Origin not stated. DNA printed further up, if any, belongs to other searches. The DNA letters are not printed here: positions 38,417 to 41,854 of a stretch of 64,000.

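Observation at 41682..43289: A low-GC, compositionally foreign lipase lipoprotein gene convergently overlaps the end of the RND pump gene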

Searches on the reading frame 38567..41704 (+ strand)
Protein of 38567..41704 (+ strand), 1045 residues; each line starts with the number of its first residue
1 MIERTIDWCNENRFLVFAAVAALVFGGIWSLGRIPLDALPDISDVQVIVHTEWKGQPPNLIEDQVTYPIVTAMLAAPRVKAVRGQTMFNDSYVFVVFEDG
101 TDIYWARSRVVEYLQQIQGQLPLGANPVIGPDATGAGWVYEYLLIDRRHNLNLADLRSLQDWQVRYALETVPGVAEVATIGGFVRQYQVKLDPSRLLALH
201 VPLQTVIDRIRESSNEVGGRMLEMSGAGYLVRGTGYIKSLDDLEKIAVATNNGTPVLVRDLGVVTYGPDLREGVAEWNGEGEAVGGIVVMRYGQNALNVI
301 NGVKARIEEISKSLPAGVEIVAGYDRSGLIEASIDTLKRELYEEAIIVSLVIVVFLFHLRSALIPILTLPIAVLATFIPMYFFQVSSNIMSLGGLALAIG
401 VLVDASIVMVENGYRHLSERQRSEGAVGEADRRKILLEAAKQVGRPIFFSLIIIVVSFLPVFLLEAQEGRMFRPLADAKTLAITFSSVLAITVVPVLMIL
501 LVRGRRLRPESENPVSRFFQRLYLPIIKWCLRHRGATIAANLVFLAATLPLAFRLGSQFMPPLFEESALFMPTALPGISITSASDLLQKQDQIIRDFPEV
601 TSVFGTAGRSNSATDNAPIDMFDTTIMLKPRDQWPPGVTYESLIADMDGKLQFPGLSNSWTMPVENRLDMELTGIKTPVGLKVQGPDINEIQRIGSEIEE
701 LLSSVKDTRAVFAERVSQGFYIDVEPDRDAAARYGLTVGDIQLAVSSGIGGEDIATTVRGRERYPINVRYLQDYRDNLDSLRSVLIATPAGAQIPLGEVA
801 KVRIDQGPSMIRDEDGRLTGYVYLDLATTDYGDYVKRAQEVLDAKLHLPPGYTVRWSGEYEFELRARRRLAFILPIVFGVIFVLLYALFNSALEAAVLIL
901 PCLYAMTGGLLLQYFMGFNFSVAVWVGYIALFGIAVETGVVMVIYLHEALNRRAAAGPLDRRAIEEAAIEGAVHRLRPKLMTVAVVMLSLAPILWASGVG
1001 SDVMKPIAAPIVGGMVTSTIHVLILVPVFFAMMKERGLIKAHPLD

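Call 6: search_protein_families(library=pfam, proteins=[window:38567-41704:+], max_evalue=0.01)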
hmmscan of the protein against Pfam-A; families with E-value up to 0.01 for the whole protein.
window:38567-41704:+ (1045 aa): 1 family
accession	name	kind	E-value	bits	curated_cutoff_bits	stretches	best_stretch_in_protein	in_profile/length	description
PF00873.25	ACR_tran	-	1.9e-223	744.8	28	1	16-1033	12-1020/1021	AcrB/AcrD/AcrF family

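Call 7: search_protein_families(library=ncbifam, proteins=[window:38567-41704:+], max_evalue=0.01)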
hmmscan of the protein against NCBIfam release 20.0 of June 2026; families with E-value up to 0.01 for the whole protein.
window:38567-41704:+ (1045 aa): 14 families
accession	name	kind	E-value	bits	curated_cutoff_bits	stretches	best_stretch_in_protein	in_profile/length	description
TIGR00914.1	2A0601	subfamily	0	1081.8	701.45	1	1-1036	1-1038/1051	CusA/CzcA family heavy metal efflux RND transporter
NF033617.1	RND_permease_2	subfamily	9.9e-124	414.4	1250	1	21-1034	16-1008/1009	multidrug efflux RND transporter permease subunit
NF000282.2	RND_permease_1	subfamily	8.2e-100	335.2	1250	1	16-1034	9-1028/1029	multidrug efflux RND transporter permease subunit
TIGR00915.1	2A0602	subfamily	1.2e-88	298.2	940.35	1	16-1035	10-1030/1050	efflux RND transporter permease subunit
NF007905.0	PRK10614.1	equivalog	4.8e-74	249.7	1774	1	21-1034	19-1009/1025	multidrug efflux RND transporter permease subunit MdtC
NF007133.0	PRK09579.1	equivalog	1.9e-68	231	1763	2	18-608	14-598/1017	multidrug efflux RND transporter permease subunit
NF007798.0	PRK10503.1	equivalog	6.8e-68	229.2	1584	1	21-1033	28-1022/1040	MdtB/MuxB family multidrug efflux RND transporter permease subunit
NF007131.0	PRK09577.1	equivalog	1.5e-61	208.3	1768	1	16-1033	10-1022/1045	multidrug efflux RND transporter permease subunit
NF007842.1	PRK10555.1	equivalog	8.8e-56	189.4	1854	2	16-608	10-613/1036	multidrug efflux RND transporter permease AcrD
NF011706.2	PRK15127.1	equivalog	3.8e-53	180.7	2150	2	17-503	11-498/1049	multidrug efflux RND transporter permease subunit AcrB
NF000037.1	RND_perm_OqxB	exception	4.9e-52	176.9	2200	2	16-532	12-530/1050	multidrug efflux RND transporter permease subunit OqxB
TIGR00833.1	actII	subfamily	1.8e-06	26.6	874.7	1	293-553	127-384/910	MMPL family RND transporter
TIGR00921.1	2A067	subfamily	5.6e-05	21.4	351.9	1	346-505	203-350/733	hydrophobe/amphiphile efflux-3 (HAE3) family transporter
TIGR00917.1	2A060601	subfamily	0.0027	15.4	1016.5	1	346-429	1056-1145/1204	NPC intracellular cholesterol transporter 1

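Call 34: find_homologous_proteins(query=window:38567-41704:+, max_evalue=1e-150)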
Query window:38567-41704:+ (1045 aa): 7999 proteins with E <= 1e-150 among 8000 candidates; the best 120 are listed.
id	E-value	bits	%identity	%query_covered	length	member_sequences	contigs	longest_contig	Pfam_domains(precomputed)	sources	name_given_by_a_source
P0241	0.0e+0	2315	100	100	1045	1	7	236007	PF00873.26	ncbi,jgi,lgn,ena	-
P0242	0.0e+0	2006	86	100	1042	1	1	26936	PF00873.26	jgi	jgi:Cu(I)/Ag(I) efflux system membrane protein CusA/SilA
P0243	0.0e+0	2005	86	99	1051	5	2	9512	PF00873.26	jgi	-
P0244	0.0e+0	2005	86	99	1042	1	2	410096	PF00873.26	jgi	-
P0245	0.0e+0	1998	86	99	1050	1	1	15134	PF00873.26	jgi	jgi:Cu(I)/Ag(I) efflux system membrane protein CusA/SilA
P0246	0.0e+0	1998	86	99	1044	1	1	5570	PF00873.26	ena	-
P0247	0.0e+0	1988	85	99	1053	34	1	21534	PF00873.26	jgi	-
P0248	0.0e+0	1985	84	99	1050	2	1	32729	PF00873.26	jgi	jgi:Cu(I)/Ag(I) efflux system membrane protein CusA/SilA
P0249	0.0e+0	1983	85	99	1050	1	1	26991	PF00873.26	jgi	jgi:Cu(I)/Ag(I) efflux system membrane protein CusA/SilA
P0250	0.0e+0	1979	83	100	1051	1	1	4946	PF00873.26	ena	-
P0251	0.0e+0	1978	84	99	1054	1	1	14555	PF00873.26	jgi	-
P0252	0.0e+0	1976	84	100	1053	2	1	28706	PF00873.26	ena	-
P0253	0.0e+0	1976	83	100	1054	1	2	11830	PF00873.26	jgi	jgi:Cu(I)/Ag(I) efflux system membrane protein CusA/SilA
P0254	0.0e+0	1974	83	100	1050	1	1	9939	PF00873.26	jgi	jgi:Cu(I)/Ag(I) efflux system membrane protein CusA/SilA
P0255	0.0e+0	1974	83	100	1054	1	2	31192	PF00873.26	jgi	jgi:Cu(I)/Ag(I) efflux system membrane protein CusA/SilA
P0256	0.0e+0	1973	84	100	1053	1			PF00873.26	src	-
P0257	0.0e+0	1973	83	99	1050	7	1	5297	PF00873.26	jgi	jgi:Cu(I)/Ag(I) efflux system membrane protein CusA/SilA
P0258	0.0e+0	1970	83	99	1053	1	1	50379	PF00873.26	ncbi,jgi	ncbi:MAG TPA: CusA/CzcA family heavy metal efflux RND transporter [Candidatus Binataceae bacterium]|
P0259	0.0e+0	1970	84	99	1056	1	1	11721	PF00873.26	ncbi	-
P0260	0.0e+0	1969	83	99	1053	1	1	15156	PF00873.26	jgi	jgi:Cu(I)/Ag(I) efflux system membrane protein CusA/SilA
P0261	0.0e+0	1967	83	99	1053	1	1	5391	PF00873.26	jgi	jgi:Cu(I)/Ag(I) efflux system membrane protein CusA/SilA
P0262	0.0e+0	1967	83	99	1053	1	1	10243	PF00873.26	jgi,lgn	jgi:Cu(I)/Ag(I) efflux system membrane protein CusA/SilA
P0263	0.0e+0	1961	83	99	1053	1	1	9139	PF00873.26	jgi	jgi:Cu(I)/Ag(I) efflux system membrane protein CusA/SilA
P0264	0.0e+0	1961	83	100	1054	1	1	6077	PF00873.26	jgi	jgi:Cu(I)/Ag(I) efflux system membrane protein CusA/SilA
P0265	0.0e+0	1961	82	100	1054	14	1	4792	PF00873.26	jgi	jgi:Cu(I)/Ag(I) efflux system membrane protein CusA/SilA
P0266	0.0e+0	1958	82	100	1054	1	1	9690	PF00873.26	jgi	jgi:copper/silver efflux system protein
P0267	0.0e+0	1957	82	100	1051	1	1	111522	PF00873.26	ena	-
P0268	0.0e+0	1957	83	100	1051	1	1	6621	PF00873.26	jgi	jgi:Cu(I)/Ag(I) efflux system membrane protein CusA/SilA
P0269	0.0e+0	1950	82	100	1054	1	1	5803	PF00873.26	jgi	-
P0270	0.0e+0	1949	83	99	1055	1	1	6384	PF00873.26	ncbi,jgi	-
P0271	0.0e+0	1949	83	99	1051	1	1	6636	PF00873.26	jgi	jgi:Cu(I)/Ag(I) efflux system membrane protein CusA/SilA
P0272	0.0e+0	1940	82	99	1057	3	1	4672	PF00873.26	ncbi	-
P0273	0.0e+0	1939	81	100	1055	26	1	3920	PF00873.26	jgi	-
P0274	0.0e+0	1937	82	100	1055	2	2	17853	PF00873.26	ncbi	-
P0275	0.0e+0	1937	81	99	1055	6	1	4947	PF00873.26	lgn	-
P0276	0.0e+0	1932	82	100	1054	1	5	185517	PF00873.26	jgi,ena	-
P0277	0.0e+0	1932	82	99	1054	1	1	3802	PF00873.26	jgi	jgi:copper/silver efflux system protein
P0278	0.0e+0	1932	81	100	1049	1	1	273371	PF00873.26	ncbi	-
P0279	0.0e+0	1932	82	100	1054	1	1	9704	PF00873.26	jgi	jgi:copper/silver efflux system protein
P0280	0.0e+0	1931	81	100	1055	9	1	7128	PF00873.26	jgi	jgi:copper/silver efflux system protein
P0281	0.0e+0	1930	82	99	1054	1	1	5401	PF00873.26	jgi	jgi:Cu(I)/Ag(I) efflux system membrane protein CusA/SilA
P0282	0.0e+0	1929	82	99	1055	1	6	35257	PF00873.26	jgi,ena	jgi:Cu(I)/Ag(I) efflux system membrane protein CusA/SilA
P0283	0.0e+0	1929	81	100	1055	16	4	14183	PF00873.26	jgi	jgi:Cu(I)/Ag(I) efflux system membrane protein CusA/SilA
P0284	0.0e+0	1929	82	99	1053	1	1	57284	PF00873.26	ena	-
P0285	0.0e+0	1929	81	99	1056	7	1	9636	PF00873.26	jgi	jgi:copper/silver efflux system protein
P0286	0.0e+0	1927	82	99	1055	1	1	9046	PF00873.26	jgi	jgi:Cu(I)/Ag(I) efflux system membrane protein CusA/SilA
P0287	0.0e+0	1926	82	100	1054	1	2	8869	PF00873.26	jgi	jgi:Cu(I)/Ag(I) efflux system membrane protein CusA/SilA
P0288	0.0e+0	1926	81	100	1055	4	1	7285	PF00873.26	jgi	jgi:Cu(I)/Ag(I) efflux system membrane protein CusA/SilA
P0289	0.0e+0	1925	83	100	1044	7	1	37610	PF00873.26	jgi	-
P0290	0.0e+0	1922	81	99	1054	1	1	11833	PF00873.26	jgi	jgi:copper/silver efflux system protein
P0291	0.0e+0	1922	82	100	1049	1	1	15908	PF00873.26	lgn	-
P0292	0.0e+0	1921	82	99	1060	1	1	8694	PF00873.26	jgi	jgi:copper/silver efflux system protein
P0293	0.0e+0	1921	81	100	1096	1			PF00873.26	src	-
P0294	0.0e+0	1920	81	100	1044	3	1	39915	PF03176.22,PF00873.26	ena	-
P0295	0.0e+0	1919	83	97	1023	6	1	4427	PF00873.26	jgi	jgi:Cu(I)/Ag(I) efflux system membrane protein CusA/SilA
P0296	0.0e+0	1915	81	100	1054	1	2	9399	PF00873.26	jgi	jgi:copper/silver efflux system protein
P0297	0.0e+0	1915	81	99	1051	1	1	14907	PF00873.26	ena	-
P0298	0.0e+0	1915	84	97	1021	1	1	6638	PF00873.26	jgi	jgi:Cu(I)/Ag(I) efflux system membrane protein CusA/SilA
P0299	0.0e+0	1912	81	100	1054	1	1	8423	PF00873.26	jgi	jgi:Cu(I)/Ag(I) efflux system membrane protein CusA/SilA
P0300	0.0e+0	1910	81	99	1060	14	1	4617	PF00873.26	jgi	jgi:Cu(I)/Ag(I) efflux system membrane protein CusA/SilA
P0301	0.0e+0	1905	81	99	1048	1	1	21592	PF00873.26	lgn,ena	-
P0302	0.0e+0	1904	81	99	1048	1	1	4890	PF00873.26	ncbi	-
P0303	0.0e+0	1900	80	99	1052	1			PF00873.26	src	-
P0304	0.0e+0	1871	79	99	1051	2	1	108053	PF00873.26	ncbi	-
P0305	0.0e+0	1867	79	100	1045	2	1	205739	PF00873.26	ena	-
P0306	0.0e+0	1865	79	100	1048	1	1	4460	PF00873.26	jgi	-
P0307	0.0e+0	1864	78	100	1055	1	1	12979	PF00873.26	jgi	jgi:Cu(I)/Ag(I) efflux system membrane protein CusA/SilA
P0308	0.0e+0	1863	79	100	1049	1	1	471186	PF00873.26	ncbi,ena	-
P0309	0.0e+0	1863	79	99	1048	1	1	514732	PF00873.26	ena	-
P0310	0.0e+0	1861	79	100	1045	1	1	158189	PF00873.26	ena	-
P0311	0.0e+0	1861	79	100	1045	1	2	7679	PF00873.26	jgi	jgi:Cu(I)/Ag(I) efflux system membrane protein CusA/SilA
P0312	0.0e+0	1861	79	99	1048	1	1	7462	PF00873.26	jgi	jgi:Cu(I)/Ag(I) efflux system membrane protein CusA/SilA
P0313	0.0e+0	1859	79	99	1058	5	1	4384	PF00873.26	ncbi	-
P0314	0.0e+0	1858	79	99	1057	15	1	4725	PF00873.26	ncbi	-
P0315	0.0e+0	1858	78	100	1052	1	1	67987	PF00873.26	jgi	jgi:Cu(I)/Ag(I) efflux system membrane protein CusA/SilA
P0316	0.0e+0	1857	78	100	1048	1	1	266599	PF00873.26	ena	-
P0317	0.0e+0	1857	79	100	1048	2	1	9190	PF00873.26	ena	-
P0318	0.0e+0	1856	78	100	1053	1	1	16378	PF00873.26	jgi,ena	-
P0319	0.0e+0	1855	78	100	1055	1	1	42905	PF00873.26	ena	-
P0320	0.0e+0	1855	78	100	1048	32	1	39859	PF00873.26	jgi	jgi:Cu(I)/Ag(I) efflux system membrane protein CusA/SilA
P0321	0.0e+0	1854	78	100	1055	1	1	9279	PF00873.26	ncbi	-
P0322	0.0e+0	1854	78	100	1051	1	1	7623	PF00873.26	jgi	jgi:copper/silver efflux system protein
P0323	0.0e+0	1854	79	99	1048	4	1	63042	PF00873.26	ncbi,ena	-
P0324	0.0e+0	1854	79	100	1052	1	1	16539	PF00873.26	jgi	jgi:copper/silver efflux system protein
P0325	0.0e+0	1854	78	100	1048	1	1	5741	PF00873.26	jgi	jgi:copper/silver efflux system protein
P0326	0.0e+0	1853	79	100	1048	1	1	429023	PF00873.26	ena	-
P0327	0.0e+0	1853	78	100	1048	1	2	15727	PF00873.26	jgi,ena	-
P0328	0.0e+0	1852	78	99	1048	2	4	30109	PF00873.26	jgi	jgi:Cu(I)/Ag(I) efflux system membrane protein CusA/SilA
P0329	0.0e+0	1852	78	100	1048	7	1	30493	PF00873.26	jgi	jgi:Cu(I)/Ag(I) efflux system membrane protein CusA/SilA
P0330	0.0e+0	1851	78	100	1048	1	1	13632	PF00873.26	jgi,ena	-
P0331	0.0e+0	1851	78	100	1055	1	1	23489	PF00873.26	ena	-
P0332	0.0e+0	1851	78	100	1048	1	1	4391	PF00873.26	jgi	jgi:copper/silver efflux system protein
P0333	0.0e+0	1851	79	99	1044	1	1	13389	PF00873.26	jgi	jgi:copper/silver efflux system protein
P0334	0.0e+0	1851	78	100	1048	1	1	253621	PF00873.26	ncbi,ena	-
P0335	0.0e+0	1851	78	100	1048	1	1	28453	PF00873.26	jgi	-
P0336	0.0e+0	1850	78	100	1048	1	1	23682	PF00873.26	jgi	jgi:Cu(I)/Ag(I) efflux system membrane protein CusA/SilA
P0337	0.0e+0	1850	79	99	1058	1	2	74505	PF00873.26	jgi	jgi:copper/silver efflux system protein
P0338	0.0e+0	1849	79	100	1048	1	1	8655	PF00873.26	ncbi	-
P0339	0.0e+0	1849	78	100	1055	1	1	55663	PF00873.26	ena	-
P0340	0.0e+0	1849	78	100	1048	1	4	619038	PF00873.26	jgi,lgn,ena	jgi:Cu(I)/Ag(I) efflux system membrane protein CusA/SilA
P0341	0.0e+0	1849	78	100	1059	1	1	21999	PF00873.26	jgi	-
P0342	0.0e+0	1848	78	100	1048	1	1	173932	PF00873.26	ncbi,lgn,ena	-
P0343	0.0e+0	1848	78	99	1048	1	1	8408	PF00873.26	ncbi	-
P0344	0.0e+0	1848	78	100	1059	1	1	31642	PF00873.26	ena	-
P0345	0.0e+0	1848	78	100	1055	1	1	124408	PF00873.26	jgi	jgi:Cu(I)/Ag(I) efflux system membrane protein CusA/SilA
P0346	0.0e+0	1848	79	100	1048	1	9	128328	PF00873.26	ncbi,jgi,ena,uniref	ncbi:MAG: CusA/CzcA family heavy metal efflux RND transporter [Candidatus Binatus sp.]|jgi:Cu(I)/Ag(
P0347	0.0e+0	1848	79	99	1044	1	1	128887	PF00873.26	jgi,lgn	jgi:Cu(I)/Ag(I) efflux system membrane protein CusA/SilA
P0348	0.0e+0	1847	78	100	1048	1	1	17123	PF00873.26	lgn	-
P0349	0.0e+0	1847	78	100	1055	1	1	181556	PF00873.26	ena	-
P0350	0.0e+0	1847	78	100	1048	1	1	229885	PF00873.26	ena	-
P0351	0.0e+0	1847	78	100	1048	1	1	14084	PF00873.26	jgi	-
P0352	0.0e+0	1847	78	100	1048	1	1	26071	PF00873.26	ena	-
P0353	0.0e+0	1847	79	100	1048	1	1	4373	PF00873.26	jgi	jgi:Cu(I)/Ag(I) efflux system membrane protein CusA/SilA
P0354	0.0e+0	1847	78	100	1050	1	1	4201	PF00873.26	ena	-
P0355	0.0e+0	1847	78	100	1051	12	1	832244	PF00873.26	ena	-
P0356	0.0e+0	1847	78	100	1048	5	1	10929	PF00873.26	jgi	jgi:copper/silver efflux system protein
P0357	0.0e+0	1847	78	100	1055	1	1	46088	PF00873.26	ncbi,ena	-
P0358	0.0e+0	1847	78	100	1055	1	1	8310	PF00873.26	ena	-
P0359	0.0e+0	1846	78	100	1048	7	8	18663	PF00873.26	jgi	jgi:Cu(I)/Ag(I) efflux system membrane protein CusA/SilA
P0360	0.0e+0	1846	78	100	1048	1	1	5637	PF00873.26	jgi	jgi:Cu(I)/Ag(I) efflux system membrane protein CusA/SilA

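Call 37: find_encoding_contigs(protein=P0244, flank=10000, max_places=2)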
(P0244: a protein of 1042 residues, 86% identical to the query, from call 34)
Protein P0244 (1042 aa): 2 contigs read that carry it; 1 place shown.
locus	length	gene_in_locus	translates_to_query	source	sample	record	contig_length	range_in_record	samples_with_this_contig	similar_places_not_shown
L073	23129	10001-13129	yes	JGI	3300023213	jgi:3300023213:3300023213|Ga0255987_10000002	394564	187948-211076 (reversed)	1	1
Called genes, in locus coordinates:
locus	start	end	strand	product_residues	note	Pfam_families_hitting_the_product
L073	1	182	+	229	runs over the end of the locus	PF07853:DUF1648, PF13630:SdpI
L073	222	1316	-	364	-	PF01636:APH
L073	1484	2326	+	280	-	PF14342:DUF4396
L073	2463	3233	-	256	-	PF04116:FA_hydroxylase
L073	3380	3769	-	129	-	PF07366:SnoaL, PF13474:SnoaL_3 (faint), PF14534:DUF4440, PF12680:SnoaL_2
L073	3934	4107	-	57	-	-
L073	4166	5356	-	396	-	PF02771:Acyl-CoA_dh_N, PF02770:Acyl-CoA_dh_M, PF00441:Acyl-CoA_dh_1, PF08028:Acyl-CoA_dh_2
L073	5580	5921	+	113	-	-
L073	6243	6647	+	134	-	-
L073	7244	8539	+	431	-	PF02321:OEP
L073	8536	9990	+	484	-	PF25919:BSH_CusB, PF25973:BSH_CzcB (faint), PF25869:3HB_CusB (weak), PF25944:Beta-barrel_RND (weak), PF25954:Beta-barrel_RND_2, PF25975:CzcB_C (faint), PF05751:FixH (faint), PF13115:YtkA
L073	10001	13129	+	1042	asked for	PF00873:ACR_tran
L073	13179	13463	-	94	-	PF11746:DUF3303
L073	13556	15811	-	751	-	PF04879:Molybdop_Fe4S4, PF00384:Molybdopterin, PF01568:Molydop_binding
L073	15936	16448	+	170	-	PF01638:HxlR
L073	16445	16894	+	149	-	PF09655:Nitr_red_assoc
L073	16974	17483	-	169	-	PF00694:Aconitase_C (weak)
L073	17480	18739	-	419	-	PF00330:Aconitase, PF28406:AcnX_3rd (weak)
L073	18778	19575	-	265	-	PF13714:PEP_mutase, PF00463:ICL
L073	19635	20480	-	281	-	PF00106:adh_short, PF01370:Epimerase (weak), PF08659:KR, PF13561:adh_short_C2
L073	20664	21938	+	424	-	PF02881:SRP54_N, PF06414:Zeta_toxin (faint), PF00448:SRP54, PF13671:AAA_33 (weak)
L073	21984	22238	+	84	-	-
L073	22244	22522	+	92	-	PF05164:ZapA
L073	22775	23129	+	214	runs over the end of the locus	PF01812:5-FTHF_cyc-lig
